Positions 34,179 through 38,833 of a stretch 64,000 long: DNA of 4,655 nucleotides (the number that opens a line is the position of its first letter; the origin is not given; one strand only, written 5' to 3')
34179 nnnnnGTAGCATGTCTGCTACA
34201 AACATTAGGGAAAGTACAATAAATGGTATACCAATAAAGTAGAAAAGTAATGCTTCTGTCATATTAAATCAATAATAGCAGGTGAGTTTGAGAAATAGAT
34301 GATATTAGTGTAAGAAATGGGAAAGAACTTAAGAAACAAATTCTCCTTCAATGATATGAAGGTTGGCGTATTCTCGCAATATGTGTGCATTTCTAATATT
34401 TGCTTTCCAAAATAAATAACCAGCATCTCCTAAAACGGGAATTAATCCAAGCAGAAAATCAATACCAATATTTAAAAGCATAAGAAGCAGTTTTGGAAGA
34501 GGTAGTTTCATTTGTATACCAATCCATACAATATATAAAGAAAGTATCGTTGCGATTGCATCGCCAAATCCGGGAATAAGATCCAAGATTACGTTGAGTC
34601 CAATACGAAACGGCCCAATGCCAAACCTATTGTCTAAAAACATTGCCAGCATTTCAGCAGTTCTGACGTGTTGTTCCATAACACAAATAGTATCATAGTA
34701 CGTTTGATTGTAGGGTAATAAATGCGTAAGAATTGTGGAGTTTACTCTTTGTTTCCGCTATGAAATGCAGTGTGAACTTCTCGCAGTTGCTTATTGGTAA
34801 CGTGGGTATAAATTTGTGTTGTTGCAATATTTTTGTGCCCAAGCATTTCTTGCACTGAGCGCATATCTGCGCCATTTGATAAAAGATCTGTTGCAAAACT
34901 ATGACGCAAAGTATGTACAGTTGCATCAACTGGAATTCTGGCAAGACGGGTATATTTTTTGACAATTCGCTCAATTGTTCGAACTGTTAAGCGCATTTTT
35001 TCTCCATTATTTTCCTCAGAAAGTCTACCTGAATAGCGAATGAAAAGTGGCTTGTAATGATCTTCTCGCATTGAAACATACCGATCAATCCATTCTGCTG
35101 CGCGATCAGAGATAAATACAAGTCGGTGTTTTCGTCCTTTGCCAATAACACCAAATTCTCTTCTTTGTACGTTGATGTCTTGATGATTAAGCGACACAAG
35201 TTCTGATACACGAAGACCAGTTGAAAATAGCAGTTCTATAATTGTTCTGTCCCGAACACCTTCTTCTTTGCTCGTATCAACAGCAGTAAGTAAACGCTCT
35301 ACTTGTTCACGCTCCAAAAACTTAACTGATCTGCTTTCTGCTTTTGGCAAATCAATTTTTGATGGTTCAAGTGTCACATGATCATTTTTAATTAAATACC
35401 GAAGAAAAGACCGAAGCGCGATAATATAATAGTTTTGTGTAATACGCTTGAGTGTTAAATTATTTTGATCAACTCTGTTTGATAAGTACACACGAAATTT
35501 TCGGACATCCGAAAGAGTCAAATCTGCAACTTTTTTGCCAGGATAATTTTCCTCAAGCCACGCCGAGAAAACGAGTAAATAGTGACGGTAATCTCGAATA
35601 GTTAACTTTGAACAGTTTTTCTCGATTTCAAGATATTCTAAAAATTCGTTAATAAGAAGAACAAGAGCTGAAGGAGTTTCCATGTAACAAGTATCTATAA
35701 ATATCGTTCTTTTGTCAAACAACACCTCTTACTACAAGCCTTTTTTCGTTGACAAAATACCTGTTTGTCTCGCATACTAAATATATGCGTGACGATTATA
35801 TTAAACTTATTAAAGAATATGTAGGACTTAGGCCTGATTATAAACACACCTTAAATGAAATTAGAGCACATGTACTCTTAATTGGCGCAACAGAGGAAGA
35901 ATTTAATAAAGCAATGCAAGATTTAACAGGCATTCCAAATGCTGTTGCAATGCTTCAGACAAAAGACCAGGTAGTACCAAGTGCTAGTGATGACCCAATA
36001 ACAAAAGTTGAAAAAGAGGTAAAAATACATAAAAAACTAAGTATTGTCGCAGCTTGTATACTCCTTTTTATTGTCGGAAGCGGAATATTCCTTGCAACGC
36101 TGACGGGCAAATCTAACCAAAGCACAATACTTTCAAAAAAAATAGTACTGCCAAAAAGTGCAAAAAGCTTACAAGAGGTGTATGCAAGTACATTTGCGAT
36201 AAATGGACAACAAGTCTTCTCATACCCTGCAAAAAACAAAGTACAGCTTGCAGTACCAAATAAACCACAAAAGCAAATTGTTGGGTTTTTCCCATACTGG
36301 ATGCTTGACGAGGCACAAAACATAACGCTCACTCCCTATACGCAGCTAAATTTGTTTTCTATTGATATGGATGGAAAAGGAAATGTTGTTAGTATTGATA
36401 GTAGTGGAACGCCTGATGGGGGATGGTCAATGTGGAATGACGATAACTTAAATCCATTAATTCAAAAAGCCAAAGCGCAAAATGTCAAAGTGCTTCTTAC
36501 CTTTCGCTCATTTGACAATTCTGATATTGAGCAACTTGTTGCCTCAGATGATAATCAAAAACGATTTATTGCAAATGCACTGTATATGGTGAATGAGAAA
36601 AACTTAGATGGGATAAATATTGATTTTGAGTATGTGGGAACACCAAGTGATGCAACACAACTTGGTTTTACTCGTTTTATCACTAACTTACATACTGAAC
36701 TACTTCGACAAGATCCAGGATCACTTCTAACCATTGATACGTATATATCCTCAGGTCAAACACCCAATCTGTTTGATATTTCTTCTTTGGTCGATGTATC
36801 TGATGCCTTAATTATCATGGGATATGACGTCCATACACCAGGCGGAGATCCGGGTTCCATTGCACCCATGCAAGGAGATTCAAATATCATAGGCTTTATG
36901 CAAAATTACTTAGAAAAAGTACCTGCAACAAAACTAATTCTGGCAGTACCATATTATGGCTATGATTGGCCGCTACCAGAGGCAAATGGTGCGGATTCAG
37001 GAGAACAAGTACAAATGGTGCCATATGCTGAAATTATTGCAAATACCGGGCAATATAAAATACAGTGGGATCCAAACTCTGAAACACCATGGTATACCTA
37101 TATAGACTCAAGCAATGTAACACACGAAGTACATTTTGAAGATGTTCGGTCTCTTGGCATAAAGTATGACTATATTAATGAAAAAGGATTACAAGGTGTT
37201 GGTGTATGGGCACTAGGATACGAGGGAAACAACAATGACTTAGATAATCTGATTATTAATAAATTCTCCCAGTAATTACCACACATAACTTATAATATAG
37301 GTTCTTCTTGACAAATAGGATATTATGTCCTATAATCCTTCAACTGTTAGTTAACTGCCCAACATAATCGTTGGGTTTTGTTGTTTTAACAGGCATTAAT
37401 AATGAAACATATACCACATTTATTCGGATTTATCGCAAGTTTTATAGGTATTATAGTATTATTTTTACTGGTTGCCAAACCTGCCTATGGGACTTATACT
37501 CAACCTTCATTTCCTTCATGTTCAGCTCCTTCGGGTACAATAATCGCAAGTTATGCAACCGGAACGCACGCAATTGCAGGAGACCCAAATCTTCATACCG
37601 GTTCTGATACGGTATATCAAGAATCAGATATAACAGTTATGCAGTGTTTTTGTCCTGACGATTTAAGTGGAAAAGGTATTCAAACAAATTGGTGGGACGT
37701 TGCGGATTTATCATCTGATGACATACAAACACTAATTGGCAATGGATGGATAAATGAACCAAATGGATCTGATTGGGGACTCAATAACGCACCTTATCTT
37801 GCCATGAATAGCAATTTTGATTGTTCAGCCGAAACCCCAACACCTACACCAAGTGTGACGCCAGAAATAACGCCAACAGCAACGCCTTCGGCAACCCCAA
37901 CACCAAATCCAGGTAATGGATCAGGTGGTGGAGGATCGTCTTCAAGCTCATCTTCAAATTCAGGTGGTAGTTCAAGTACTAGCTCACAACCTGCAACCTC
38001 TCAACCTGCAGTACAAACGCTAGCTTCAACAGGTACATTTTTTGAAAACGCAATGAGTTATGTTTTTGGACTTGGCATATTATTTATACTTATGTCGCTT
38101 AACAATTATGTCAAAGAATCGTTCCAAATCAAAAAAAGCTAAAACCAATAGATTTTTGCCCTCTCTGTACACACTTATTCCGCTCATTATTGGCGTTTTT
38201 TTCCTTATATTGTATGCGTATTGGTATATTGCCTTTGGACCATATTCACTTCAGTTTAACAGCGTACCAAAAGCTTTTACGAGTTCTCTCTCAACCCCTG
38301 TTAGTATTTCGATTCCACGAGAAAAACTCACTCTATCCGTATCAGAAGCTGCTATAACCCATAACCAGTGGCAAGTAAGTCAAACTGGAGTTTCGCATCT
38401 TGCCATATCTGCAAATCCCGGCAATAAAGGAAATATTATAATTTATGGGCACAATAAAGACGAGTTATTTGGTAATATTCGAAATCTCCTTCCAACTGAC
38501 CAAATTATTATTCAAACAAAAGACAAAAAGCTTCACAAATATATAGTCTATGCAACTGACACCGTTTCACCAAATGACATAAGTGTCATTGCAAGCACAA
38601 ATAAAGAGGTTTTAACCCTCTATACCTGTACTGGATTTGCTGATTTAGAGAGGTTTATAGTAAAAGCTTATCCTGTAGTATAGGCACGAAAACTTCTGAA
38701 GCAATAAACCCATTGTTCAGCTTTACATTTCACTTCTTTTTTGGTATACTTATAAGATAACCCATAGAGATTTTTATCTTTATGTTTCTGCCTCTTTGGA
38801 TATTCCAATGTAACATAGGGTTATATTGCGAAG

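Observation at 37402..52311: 15-kb envelope glycosylation locus combining a sortase and LAXTG substrate with lipid-linked sugar machinery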

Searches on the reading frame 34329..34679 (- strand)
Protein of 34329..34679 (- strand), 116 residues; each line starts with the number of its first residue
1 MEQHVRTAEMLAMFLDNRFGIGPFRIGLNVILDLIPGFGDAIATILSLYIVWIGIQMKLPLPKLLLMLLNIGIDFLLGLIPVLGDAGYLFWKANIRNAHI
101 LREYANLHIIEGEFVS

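Call 9: search_protein_families(library=pfam, proteins=[window:34329-34679:-], max_evalue=0.001)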
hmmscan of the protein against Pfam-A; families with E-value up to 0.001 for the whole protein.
window:34329-34679:- (116 aa): 1 family
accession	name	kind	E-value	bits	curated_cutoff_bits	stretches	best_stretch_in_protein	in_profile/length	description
PF13430.11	DUF4112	-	1.7e-26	92.9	23.3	1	6-104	3-104/105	Domain of unknown function (DUF4112)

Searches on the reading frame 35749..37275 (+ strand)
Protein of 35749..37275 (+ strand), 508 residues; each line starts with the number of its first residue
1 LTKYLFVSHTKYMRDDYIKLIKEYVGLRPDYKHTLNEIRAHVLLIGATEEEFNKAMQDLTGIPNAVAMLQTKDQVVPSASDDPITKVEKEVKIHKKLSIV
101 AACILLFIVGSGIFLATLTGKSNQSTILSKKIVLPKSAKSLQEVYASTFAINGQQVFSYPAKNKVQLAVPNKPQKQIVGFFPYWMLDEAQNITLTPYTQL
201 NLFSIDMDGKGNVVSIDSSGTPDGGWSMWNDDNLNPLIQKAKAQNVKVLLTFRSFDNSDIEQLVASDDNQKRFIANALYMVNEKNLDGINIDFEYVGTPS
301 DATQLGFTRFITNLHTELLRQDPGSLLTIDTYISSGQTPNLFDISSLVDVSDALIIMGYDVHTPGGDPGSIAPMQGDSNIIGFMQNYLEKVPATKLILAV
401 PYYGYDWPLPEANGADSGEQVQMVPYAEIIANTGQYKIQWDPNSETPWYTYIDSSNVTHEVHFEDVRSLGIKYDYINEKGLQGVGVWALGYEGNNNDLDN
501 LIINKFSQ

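Call 4: search_protein_families(library=pfam, proteins=[window:35749-37275:+], max_evalue=0.01)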
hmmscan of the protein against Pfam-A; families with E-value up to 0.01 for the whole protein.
window:35749-37275:+ (508 aa): 2 families
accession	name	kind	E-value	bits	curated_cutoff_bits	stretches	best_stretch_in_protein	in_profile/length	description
PF00704.34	Glyco_hydro_18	-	8.4e-37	127.9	29.6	1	176-491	1-316/317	Glycosyl hydrolases family 18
PF23916.1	TIM-barrel_EndoS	-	0.00071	19.8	27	1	240-349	54-163/238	Endo-beta-N-acetylglucosaminidase EndoS TIM-barrel domain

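Call 5: search_protein_families(library=ncbifam, proteins=[window:35749-37275:+], max_evalue=0.01)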
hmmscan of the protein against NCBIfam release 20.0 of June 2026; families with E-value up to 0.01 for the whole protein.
window:35749-37275:+ (508 aa): 1 family
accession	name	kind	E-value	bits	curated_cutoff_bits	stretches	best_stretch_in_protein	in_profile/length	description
NF052619.1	ChiD_Serratia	equivalog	4.2e-12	45.8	750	2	435-496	341-403/416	chitinase ChiD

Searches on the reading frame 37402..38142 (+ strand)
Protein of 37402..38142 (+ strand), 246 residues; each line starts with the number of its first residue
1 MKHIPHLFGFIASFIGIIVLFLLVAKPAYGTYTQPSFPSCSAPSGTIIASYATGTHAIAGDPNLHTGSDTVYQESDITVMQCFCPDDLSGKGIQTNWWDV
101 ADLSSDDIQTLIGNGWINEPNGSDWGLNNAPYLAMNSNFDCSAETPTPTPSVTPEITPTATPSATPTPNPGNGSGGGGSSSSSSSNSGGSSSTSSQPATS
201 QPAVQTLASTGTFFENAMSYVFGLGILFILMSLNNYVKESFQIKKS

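Call 4: search_protein_families(library=pfam, proteins=[window:37402-38142:+], max_evalue=0.01)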
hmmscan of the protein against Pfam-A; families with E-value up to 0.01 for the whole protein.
window:37402-38142:+ (246 aa): 0 families

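Call 5: search_protein_families(library=ncbifam, proteins=[window:37402-38142:+], max_evalue=0.01)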
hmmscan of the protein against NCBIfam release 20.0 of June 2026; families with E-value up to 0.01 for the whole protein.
window:37402-38142:+ (246 aa): 1 family
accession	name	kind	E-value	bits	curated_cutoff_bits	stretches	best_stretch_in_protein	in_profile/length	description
NF033186.1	internalin_K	exception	0.002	16.7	1100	1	144-170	514-540/604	class 1 internalin InlK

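Call 50: find_homologous_proteins(query=window:37402-38142:+, max_evalue=0.001)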
Query window:37402-38142:+ (246 aa): 68 proteins with E <= 0.001 among 4767 candidates.
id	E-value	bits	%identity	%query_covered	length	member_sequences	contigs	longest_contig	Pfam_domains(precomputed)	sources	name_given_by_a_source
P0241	8.9e-160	548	100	100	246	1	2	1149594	-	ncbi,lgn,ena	-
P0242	5.2e-50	188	51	54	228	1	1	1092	-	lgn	-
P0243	8.1e-47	178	47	96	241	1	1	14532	-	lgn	-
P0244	1.3e-36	144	40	57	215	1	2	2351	-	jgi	jgi:hypothetical protein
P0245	5.8e-36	142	52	57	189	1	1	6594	-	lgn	-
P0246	1.7e-34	137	48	65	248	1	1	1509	-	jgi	jgi:hypothetical protein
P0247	3.2e-33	133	48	47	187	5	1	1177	-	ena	-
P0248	5.9e-33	132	53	43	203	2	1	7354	-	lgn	-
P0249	7.1e-33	132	44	64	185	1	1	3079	-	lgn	-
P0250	1.0e-31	128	43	70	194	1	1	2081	-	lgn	-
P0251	1.8e-31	127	47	56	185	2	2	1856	-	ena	-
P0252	3.4e-31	127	45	53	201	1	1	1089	-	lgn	-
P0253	6.1e-31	126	47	52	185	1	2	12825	-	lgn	-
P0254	2.2e-30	124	47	52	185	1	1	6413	-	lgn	-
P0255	4.2e-30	123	49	54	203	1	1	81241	-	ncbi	-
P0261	6.9e-29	119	45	52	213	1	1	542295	-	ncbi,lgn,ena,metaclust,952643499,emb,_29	metaclust:\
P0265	1.0e-27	115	44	58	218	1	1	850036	-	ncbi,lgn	-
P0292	2.9e-21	94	39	56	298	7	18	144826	-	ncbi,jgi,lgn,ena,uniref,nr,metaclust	ncbi:MAG: hypothetical protein UV56_C0001G0012 [Candidatus Woesebacteria bacterium GW2011_GWC1_43_10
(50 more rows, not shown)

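Call 53: find_encoding_contigs(protein=P0261, flank=10000, max_places=1)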
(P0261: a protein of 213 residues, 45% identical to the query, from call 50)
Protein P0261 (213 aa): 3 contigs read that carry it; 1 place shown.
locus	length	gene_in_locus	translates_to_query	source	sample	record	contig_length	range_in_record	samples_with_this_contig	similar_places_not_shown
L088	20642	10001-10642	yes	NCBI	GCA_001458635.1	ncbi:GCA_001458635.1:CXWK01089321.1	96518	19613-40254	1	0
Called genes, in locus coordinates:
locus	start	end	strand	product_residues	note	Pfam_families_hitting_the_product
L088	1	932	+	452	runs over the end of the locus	PF01943:Polysacc_synt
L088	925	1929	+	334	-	PF01636:APH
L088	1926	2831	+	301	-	PF00535:Glycos_transf_2, PF13641:Glyco_tranf_2_3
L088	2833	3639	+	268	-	PF01522:Polysacc_deac_1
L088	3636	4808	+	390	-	PF13439:Glyco_transf_4, PF00534:Glycos_transf_1, PF13692:Glyco_trans_1_4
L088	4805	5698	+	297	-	PF00535:Glycos_transf_2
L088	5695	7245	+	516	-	-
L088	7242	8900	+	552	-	-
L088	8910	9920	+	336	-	-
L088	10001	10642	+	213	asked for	-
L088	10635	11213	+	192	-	PF04203:Sortase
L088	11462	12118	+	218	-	PF00160:Pro_isomerase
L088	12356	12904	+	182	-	-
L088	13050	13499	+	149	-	PF22811:Zn_ribbon_NrdR, PF03477:ATP-cone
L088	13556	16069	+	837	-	PF00317:Ribonuc_red_lgN, PF02867:Ribonuc_red_lgC, PF12637:TSCPD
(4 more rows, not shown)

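Call 54: find_encoding_contigs(protein=P0265, flank=10000, max_places=1)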
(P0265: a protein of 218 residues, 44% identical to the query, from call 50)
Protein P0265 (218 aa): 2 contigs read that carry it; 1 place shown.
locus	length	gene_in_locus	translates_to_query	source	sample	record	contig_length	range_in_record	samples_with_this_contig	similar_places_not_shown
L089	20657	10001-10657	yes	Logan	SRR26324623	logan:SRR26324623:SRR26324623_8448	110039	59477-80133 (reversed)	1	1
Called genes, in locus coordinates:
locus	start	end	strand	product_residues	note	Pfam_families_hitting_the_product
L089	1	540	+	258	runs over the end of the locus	PF00483:NTP_transferase, PF12804:NTP_transf_3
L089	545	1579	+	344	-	PF01073:3Beta_HSD, PF01370:Epimerase, PF04321:RmlD_sub_bind, PF05368:NmrA (faint), PF13460:NAD_binding_10 (faint), PF16363:GDP_Man_Dehyd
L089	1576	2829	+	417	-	PF08421:Methyltransf_13, PF13489:Methyltransf_23, PF08242:Methyltransf_12 (faint), PF08484:Methyltransf_14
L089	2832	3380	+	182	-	PF00908:dTDP_sugar_isom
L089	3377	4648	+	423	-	PF16254:DUF4910, PF09940:DUF2172, PF16221:HTH_47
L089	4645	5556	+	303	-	PF00535:Glycos_transf_2 (weak), PF13641:Glyco_tranf_2_3 (weak)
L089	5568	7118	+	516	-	-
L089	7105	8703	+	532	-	-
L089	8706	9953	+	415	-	PF13620:CarboxypepD_reg (weak)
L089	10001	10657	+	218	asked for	-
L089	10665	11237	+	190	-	PF04203:Sortase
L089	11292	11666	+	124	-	PF01641:SelR, PF24046:At4g08330 (faint)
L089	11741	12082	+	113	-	PF18895:T4SS_pilin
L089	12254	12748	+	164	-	-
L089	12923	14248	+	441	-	PF00270:DEAD, PF04851:ResIII, PF00271:Helicase_C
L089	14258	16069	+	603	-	PF00009:GTP_EFTU, PF01926:MMR_HSR1 (weak), PF22042:EF-G_D2 (weak), PF03144:GTP_EFTU_D2, PF00679:EFG_C, PF21018:BipA_C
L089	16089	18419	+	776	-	-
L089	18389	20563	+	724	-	-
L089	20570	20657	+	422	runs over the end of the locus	-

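Call 55: find_encoding_contigs(protein=P0292, flank=10000, max_places=1)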
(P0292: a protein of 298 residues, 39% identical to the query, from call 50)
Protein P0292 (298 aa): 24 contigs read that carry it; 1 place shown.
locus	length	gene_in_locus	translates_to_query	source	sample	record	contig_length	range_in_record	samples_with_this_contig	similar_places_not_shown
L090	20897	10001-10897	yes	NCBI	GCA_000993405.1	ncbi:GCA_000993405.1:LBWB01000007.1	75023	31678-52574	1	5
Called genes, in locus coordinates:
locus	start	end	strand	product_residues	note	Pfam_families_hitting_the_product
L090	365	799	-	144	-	-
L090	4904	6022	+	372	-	PF00575:S1 (weak), PF24685:OB_RRP5_4th (faint), PF00575:S1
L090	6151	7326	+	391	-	PF05048:NosD (weak), PF13229:Beta_helix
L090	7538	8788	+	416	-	PF13481:AAA_25, PF03796:DnaB_C, PF06745:ATPase, PF23442:DUF7125 (weak), PF13401:AAA_22 (faint)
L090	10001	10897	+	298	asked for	-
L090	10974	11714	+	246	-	PF04203:Sortase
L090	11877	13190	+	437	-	PF07497:Rho_RNA_bind, PF00006:ATP-synt_ab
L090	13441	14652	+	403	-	PF01476:LysM, PF23473:LysM3_LYK4_5 (faint), PF01476:LysM (weak), PF01551:Peptidase_M23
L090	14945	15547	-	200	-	PF00376:MerR, PF12728:HTH_17, PF13411:MerR_1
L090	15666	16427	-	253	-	PF00902:TatC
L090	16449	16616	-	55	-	PF02416:TatA_B_E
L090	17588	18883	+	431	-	-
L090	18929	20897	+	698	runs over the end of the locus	-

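Call 60: predict_structure(alignment_id=A3)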
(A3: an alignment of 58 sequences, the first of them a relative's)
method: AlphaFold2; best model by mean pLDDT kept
length: 246 residues; sequences in the alignment: 58
mean_pLDDT: 80.1   pTM: 0.57
mean pLDDT of the five models: 80.1, 79.7, 79.6, 79.1, 78.9
residues with pLDDT >= 90: 121; 70-90: 45; 50-70: 49; < 50: 31
segments of 3 or more residues with pLDDT < 50: 187-197, 199-211
pLDDT, mean of each block of 10 residues (from residue 1): 70 91 78 92 96 97 97 98 90 97 95 97 96 97 64 66 57 54 51 45 47 71 90 88 76
secondary structure, 60 per line:
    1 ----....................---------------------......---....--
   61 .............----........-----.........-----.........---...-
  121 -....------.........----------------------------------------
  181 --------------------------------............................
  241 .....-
elements in order: H5-24 E46-51 E55-58 E61-73 E78-85 E91-99 H105-113 E117-119 H122-125 E132-140 H213-245

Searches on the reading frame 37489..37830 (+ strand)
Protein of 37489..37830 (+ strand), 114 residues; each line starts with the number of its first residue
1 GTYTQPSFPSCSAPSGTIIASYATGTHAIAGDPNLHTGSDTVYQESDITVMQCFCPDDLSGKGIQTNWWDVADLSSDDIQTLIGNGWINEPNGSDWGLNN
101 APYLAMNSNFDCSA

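Call 90: search_protein_representatives(protein=window:37489-37830:+)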
Query: 114 residues. Proteins with E-value up to 0.001 (for the whole library): 329; up to 1e-10: 248; up to 1e-30: 15. The best 150 are listed.
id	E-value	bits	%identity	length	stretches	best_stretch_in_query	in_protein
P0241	1.3e-72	257.9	100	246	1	1-114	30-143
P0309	1.6e-46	173.6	42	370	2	4-114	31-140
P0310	6.8e-43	161.9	46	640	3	6-113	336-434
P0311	2.8e-33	130.8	52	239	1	3-114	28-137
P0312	3.4e-32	127.3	54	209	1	4-114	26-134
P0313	7.4e-32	126.2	58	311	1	6-113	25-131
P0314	8.6e-32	126.0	54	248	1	3-113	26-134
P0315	9.8e-32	125.8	54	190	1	5-113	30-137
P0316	2.7e-31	124.4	54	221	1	5-113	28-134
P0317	2.7e-31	124.4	55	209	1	3-113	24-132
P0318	2.9e-31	124.3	54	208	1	5-113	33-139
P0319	3.3e-31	124.1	54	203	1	5-113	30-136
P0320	4.5e-31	123.7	56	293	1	4-113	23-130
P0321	6.1e-31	123.3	52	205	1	5-113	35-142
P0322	8.0e-31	122.9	52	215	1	3-113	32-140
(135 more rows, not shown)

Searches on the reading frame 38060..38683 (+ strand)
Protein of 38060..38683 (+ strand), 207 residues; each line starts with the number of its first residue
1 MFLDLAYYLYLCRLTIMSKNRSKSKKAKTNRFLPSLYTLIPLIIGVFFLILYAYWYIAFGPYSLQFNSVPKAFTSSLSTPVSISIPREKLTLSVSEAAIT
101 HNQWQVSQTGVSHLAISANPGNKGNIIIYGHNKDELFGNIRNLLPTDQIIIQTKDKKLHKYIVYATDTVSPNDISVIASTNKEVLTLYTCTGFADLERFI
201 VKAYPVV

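Call 4: search_protein_families(library=pfam, proteins=[window:38060-38683:+], max_evalue=0.01)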
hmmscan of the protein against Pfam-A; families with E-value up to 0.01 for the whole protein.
window:38060-38683:+ (207 aa): 2 families
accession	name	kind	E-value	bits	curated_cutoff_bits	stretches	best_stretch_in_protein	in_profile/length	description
PF04203.18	Sortase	-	3.3e-25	88.7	26.6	1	83-206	1-125/125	Sortase domain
PF06523.16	DUF1106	-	0.0035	17.8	27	0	109-150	44-84/91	Protein of unknown function (DUF1106)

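Call 5: search_protein_families(library=ncbifam, proteins=[window:38060-38683:+], max_evalue=0.01)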
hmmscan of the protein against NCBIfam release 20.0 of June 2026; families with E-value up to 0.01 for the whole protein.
window:38060-38683:+ (207 aa): 7 families
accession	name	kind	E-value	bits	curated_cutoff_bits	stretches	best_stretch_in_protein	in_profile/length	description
NF058671.1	sortase_SrtD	exception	9e-16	58.1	140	1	108-204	88-186/187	class D sortase, LPxTATN-specific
NF033746.1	class_D_sortase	subfamily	5.2e-15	55.5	165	1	105-206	31-134/135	class D sortase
NF033747.1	class_E_sortase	subfamily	3.1e-12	46.8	160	1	101-203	91-203/211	class E sortase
NF033745.1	class_C_sortase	subfamily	1e-10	41.8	160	1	83-203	96-218/220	class C sortase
TIGR01076.1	sortase_fam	subfamily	2.2e-10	40.5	39.35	1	105-202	21-124/136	sortase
TIGR03784.1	marine_sortase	equivalog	2.2e-10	40.4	158.25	1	110-196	77-162/174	class GN sortase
NF033748.1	class_F_sortase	subfamily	3.6e-07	29.9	166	1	77-195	8-138/155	class F sortase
